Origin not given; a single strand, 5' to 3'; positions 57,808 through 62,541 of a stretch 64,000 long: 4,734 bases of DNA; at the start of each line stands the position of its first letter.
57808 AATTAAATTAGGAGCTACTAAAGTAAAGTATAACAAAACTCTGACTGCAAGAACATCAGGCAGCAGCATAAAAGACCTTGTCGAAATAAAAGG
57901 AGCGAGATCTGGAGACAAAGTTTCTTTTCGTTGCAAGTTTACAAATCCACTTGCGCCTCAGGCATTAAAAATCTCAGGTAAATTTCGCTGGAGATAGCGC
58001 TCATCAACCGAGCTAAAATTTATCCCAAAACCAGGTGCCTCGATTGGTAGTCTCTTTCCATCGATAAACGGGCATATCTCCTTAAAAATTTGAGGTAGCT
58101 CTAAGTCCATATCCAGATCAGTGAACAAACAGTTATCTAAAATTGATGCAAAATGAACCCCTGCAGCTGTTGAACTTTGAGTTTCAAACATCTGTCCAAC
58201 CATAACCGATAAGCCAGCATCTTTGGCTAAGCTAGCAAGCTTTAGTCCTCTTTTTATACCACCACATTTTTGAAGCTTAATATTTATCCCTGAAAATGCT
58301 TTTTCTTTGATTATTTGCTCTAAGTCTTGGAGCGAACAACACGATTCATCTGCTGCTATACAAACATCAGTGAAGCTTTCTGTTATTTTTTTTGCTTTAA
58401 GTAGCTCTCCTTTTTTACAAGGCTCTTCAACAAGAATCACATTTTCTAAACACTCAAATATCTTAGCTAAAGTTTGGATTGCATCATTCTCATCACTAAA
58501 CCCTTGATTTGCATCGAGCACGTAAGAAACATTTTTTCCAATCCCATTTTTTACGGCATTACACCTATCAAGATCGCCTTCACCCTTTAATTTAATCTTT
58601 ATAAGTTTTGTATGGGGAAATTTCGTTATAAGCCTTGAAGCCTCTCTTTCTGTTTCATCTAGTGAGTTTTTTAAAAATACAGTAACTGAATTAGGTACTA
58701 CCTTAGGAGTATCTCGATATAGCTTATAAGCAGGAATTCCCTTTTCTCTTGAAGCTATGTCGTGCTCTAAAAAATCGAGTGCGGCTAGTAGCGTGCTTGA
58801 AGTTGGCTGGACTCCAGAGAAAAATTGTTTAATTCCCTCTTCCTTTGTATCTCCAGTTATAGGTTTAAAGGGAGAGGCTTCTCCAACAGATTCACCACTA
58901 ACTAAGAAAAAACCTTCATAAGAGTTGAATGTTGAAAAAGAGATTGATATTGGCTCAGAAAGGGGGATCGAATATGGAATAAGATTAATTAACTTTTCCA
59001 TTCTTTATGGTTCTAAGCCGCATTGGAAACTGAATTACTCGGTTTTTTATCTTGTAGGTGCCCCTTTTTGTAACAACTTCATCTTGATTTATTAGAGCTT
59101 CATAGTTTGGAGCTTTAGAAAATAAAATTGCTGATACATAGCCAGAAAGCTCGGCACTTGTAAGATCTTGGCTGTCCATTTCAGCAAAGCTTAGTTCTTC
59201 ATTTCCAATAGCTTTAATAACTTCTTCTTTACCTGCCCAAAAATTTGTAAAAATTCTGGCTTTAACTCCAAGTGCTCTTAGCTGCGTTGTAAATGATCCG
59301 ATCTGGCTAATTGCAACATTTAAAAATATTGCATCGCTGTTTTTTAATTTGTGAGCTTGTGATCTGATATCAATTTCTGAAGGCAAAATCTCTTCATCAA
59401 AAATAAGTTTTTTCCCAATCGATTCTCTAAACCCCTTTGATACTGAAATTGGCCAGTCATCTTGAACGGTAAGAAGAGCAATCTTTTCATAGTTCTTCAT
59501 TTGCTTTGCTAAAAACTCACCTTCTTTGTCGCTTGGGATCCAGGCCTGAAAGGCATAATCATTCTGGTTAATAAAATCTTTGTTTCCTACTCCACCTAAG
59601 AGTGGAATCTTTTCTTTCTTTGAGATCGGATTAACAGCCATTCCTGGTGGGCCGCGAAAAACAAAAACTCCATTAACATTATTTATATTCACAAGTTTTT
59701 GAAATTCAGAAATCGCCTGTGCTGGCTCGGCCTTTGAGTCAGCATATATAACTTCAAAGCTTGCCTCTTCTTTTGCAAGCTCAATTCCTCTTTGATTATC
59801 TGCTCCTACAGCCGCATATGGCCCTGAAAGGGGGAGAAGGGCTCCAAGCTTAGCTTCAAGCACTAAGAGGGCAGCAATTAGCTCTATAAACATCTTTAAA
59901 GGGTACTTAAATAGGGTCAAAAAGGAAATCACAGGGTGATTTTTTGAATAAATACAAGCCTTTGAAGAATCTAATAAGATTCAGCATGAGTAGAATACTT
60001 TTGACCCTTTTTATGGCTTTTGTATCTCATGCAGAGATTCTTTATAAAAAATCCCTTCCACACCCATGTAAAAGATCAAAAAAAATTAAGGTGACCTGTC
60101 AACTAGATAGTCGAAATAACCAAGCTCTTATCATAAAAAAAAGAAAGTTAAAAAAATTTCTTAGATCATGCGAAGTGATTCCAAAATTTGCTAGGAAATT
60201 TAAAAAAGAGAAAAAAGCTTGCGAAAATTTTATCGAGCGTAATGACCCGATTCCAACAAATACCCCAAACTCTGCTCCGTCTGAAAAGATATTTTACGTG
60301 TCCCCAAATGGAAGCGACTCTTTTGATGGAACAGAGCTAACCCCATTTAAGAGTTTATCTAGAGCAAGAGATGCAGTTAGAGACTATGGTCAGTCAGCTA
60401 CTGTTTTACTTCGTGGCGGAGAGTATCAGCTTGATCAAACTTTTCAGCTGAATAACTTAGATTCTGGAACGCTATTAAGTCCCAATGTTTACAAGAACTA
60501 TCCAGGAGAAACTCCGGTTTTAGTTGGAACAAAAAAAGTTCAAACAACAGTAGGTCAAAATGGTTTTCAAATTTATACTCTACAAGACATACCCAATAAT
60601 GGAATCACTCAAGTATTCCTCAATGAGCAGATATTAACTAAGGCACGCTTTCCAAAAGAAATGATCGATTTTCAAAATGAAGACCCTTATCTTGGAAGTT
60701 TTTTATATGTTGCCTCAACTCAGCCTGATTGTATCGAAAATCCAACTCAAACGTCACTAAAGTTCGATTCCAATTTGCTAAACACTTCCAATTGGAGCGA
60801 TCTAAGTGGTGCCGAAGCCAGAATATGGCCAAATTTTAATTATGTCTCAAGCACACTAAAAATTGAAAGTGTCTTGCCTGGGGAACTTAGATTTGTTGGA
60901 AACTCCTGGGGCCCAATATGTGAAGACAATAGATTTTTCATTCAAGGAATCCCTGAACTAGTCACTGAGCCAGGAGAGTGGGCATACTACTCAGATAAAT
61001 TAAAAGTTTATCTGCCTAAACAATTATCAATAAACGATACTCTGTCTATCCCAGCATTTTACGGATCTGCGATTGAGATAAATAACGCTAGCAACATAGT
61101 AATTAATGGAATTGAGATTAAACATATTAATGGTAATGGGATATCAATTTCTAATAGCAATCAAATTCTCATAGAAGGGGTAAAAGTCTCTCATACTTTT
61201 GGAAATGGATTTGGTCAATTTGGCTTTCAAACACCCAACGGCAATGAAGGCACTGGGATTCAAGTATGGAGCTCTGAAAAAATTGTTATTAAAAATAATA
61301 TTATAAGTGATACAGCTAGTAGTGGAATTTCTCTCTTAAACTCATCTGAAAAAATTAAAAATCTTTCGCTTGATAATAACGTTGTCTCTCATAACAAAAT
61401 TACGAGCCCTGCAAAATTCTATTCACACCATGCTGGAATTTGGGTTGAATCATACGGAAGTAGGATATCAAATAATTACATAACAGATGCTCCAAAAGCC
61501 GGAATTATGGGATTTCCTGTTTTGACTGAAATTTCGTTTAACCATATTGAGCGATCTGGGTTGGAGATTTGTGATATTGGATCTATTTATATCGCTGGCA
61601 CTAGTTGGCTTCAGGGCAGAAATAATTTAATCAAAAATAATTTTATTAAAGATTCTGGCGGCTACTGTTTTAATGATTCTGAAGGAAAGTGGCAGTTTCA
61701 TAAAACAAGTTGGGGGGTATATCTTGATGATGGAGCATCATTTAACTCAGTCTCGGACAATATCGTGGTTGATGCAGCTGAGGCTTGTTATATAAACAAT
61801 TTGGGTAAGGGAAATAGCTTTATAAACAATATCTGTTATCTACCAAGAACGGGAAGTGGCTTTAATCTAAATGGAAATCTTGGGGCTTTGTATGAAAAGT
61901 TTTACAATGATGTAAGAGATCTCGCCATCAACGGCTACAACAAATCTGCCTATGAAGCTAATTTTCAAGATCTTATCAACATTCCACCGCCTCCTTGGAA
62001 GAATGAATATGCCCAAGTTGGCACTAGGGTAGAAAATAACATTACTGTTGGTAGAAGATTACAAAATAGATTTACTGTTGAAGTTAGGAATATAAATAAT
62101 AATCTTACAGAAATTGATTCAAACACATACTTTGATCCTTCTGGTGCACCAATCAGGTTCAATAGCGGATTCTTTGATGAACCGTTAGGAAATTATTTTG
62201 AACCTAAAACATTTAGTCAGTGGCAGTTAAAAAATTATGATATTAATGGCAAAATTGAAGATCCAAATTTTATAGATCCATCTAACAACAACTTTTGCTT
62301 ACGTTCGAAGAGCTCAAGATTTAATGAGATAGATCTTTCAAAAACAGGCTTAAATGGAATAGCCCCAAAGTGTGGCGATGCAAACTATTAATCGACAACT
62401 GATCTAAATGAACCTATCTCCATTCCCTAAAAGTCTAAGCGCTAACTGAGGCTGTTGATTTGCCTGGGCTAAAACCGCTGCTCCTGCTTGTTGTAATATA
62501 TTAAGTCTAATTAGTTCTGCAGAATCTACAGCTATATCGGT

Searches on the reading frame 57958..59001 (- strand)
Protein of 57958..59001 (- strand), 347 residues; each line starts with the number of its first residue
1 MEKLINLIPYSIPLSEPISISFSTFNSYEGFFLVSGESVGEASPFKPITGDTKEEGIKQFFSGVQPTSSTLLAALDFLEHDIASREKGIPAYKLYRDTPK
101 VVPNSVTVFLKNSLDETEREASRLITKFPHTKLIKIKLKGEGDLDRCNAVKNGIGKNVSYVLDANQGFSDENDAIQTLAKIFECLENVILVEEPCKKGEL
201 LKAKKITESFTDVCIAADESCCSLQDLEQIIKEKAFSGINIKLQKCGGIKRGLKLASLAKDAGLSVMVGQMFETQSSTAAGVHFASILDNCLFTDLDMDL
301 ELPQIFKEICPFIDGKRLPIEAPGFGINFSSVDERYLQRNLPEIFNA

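Call 62: search_protein_families(library=pfam, proteins=[window:57958-59001:-], max_evalue=0.0001)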
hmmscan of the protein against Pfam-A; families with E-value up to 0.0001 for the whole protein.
window:57958-59001:- (347 aa): 2 families
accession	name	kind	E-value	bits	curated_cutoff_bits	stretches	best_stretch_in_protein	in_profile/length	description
PF13378.12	MR_MLE_C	-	1.4e-34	120.2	29.4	1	132-329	16-215/219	Enolase C-terminal domain-like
PF07476.17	MAAL_C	-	5.7e-07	29.4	27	1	204-285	131-213/249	Methylaspartate ammonia-lyase C-terminus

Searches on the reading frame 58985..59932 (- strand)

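Call 62: search_protein_families(library=pfam, proteins=[window:58985-59932:-], max_evalue=0.0001)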
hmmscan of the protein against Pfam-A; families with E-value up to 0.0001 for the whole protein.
window:58985-59932:- (315 aa): 1 family
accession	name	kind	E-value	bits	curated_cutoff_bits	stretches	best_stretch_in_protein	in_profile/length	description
PF13458.12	Peripla_BP_6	-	8.6e-22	78.7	31.7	1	28-248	3-244/343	Periplasmic binding protein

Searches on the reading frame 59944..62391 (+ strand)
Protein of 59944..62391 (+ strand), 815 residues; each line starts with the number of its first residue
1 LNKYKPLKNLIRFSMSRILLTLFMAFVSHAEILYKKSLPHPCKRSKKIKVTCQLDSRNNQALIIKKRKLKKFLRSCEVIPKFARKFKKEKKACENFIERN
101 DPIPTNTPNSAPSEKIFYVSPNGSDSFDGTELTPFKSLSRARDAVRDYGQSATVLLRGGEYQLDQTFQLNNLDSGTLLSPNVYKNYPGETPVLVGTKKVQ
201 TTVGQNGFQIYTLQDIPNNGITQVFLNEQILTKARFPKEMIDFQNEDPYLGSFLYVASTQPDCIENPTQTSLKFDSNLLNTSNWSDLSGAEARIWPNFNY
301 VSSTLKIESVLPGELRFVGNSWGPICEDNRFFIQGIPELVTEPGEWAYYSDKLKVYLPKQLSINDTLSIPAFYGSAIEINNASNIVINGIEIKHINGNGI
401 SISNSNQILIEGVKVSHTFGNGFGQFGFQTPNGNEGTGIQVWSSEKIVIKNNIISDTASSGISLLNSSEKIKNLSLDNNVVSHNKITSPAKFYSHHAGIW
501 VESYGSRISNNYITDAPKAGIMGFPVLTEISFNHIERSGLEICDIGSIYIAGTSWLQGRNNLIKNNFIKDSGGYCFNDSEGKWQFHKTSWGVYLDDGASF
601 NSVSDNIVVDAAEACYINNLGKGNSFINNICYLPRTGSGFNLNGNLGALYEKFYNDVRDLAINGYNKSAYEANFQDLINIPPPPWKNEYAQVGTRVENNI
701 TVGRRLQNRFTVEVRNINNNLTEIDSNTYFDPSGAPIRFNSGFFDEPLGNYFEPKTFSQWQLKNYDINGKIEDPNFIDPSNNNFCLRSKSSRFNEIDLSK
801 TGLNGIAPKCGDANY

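Call 19: search_protein_families(library=pfam, proteins=[window:59944-62391:+], max_evalue=0.00001)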
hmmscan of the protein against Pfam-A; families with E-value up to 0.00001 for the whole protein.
window:59944-62391:+ (815 aa): 3 families
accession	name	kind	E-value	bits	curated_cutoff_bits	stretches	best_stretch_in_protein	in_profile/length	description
PF13229.12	Beta_helix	-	8.5e-15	55.2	25.9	2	438-629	2-156/158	Right handed beta helix region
PF07602.17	DUF1565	-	2.9e-08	33.8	20.3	0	482-569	110-196/257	Protein of unknown function (DUF1565)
PF05048.19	NosD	-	2.4e-06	27.6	23.6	1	371-579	14-181/212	Periplasmic copper-binding protein (NosD)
